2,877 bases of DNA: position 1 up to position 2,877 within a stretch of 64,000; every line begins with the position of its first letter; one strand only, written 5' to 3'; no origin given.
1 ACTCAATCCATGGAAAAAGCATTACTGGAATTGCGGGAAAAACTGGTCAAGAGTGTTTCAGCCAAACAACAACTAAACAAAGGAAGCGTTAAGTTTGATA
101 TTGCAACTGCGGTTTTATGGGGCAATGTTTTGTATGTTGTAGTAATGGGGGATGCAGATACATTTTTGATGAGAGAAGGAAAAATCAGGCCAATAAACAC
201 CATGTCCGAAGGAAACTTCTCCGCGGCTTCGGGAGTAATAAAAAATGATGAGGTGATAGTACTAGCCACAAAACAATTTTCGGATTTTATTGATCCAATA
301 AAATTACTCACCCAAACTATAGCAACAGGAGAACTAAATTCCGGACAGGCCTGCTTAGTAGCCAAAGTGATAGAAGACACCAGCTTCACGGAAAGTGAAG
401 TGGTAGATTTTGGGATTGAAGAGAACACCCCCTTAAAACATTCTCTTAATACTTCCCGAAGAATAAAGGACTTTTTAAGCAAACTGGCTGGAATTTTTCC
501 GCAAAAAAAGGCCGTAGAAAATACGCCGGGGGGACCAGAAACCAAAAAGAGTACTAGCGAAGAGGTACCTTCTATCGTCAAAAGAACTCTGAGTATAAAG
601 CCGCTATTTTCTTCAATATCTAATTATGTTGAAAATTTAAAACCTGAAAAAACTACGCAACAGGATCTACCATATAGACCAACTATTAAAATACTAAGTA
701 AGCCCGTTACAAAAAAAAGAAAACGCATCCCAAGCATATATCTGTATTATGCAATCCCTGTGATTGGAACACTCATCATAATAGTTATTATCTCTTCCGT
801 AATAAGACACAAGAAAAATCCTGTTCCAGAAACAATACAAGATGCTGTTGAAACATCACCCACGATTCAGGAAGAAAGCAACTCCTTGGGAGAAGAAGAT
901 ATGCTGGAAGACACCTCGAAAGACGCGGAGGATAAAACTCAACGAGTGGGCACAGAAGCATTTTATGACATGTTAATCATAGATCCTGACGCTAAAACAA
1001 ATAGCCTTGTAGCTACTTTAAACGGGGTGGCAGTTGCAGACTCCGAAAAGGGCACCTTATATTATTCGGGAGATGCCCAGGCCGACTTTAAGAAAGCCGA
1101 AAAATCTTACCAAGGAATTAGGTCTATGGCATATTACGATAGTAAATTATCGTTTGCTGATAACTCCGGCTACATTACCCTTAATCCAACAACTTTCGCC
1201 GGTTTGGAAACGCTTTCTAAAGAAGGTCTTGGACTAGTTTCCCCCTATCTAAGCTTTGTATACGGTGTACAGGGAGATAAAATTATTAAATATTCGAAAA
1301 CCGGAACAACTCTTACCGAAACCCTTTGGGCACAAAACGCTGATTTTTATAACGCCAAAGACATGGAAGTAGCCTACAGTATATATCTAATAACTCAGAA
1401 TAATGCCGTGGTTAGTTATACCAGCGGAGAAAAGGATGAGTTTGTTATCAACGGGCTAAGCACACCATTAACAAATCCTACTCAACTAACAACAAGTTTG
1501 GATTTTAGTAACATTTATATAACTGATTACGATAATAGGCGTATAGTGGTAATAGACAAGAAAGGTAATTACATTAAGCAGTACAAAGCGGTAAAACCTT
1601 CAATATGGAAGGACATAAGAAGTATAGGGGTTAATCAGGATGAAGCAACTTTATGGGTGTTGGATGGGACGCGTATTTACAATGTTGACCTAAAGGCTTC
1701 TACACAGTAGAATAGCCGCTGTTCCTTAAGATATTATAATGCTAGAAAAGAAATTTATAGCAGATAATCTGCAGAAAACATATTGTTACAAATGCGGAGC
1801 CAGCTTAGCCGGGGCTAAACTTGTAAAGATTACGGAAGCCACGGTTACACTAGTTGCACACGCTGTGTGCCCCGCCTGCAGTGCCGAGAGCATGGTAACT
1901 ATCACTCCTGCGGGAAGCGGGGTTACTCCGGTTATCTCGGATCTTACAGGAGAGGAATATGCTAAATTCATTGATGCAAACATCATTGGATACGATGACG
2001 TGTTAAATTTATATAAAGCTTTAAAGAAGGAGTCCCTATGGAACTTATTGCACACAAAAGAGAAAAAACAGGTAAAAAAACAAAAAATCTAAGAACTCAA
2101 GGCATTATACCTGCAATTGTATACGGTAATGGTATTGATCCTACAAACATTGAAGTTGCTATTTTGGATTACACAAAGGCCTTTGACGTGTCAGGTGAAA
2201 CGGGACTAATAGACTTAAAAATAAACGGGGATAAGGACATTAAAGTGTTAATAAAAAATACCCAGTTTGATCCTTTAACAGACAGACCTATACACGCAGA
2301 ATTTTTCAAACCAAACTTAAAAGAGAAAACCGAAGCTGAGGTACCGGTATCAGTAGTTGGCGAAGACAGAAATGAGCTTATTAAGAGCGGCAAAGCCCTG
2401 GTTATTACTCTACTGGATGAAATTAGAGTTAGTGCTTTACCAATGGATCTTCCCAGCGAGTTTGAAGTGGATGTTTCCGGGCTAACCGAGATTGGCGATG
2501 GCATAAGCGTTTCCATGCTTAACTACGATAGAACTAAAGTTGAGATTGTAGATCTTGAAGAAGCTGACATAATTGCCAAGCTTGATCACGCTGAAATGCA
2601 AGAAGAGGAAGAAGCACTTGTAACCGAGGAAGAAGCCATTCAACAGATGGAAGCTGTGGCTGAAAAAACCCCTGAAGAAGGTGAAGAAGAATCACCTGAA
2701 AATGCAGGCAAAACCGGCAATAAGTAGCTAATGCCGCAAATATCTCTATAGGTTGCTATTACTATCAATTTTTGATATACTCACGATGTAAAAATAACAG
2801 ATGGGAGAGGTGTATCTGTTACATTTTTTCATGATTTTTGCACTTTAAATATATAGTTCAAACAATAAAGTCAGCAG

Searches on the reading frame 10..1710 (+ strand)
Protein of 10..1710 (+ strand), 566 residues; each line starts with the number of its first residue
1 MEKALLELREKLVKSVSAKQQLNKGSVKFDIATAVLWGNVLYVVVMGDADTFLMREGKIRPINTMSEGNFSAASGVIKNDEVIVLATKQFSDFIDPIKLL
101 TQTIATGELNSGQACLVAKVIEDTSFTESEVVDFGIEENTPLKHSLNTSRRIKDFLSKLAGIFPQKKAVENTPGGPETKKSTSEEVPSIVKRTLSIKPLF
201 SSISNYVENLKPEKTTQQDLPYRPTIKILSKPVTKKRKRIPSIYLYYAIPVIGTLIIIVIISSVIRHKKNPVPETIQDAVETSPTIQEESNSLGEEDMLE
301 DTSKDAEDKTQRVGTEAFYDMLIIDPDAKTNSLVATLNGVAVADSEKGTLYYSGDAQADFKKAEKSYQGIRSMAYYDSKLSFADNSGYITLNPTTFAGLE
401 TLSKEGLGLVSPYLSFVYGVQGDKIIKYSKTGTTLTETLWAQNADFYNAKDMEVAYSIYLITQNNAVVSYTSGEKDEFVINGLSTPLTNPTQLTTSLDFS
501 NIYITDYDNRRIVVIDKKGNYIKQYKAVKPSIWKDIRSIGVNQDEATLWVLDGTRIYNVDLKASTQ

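Call 7: search_protein_families(library=pfam, proteins=[window:10-1710:+], max_evalue=0.001)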
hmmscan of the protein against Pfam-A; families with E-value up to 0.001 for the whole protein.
window:10-1710:+ (566 aa): 0 families

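Call 45: search_protein_families(library=ncbifam, proteins=[window:10-1710:+], max_evalue=0.1)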
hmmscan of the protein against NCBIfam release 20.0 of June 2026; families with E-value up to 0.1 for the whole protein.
window:10-1710:+ (566 aa): 2 families
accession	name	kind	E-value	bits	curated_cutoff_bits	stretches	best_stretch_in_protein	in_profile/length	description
NF035926.1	scyF_NHL_VPEP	equivalog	0.00048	19.4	350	1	450-526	202-284/376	scytonemin biosynthesis PEP-CTERM protein ScyF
TIGR04487.1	SoxY_para_1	exception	0.049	13.5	172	1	8-70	29-89/146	SoxY-related AACIE arm protein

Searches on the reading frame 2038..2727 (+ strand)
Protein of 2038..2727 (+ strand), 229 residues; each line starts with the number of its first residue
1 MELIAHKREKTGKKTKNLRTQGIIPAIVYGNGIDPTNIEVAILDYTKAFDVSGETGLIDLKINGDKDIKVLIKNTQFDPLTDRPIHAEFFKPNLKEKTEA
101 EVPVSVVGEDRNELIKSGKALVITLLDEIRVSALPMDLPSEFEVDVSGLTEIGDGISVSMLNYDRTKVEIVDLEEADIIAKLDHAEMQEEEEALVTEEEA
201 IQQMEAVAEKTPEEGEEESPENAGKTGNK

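Call 7: search_protein_families(library=pfam, proteins=[window:2038-2727:+], max_evalue=0.001)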
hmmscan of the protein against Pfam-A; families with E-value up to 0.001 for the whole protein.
window:2038-2727:+ (229 aa): 2 families
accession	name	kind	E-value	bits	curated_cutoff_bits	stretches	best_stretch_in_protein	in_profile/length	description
PF01386.24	Ribosomal_L25p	-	5.1e-20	72.2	23.6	1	4-89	2-82/82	Ribosomal L25p family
PF14693.11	Ribosomal_TL5_C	-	1e-11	45.5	27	1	98-178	2-77/84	Ribosomal protein TL5, C-terminal domain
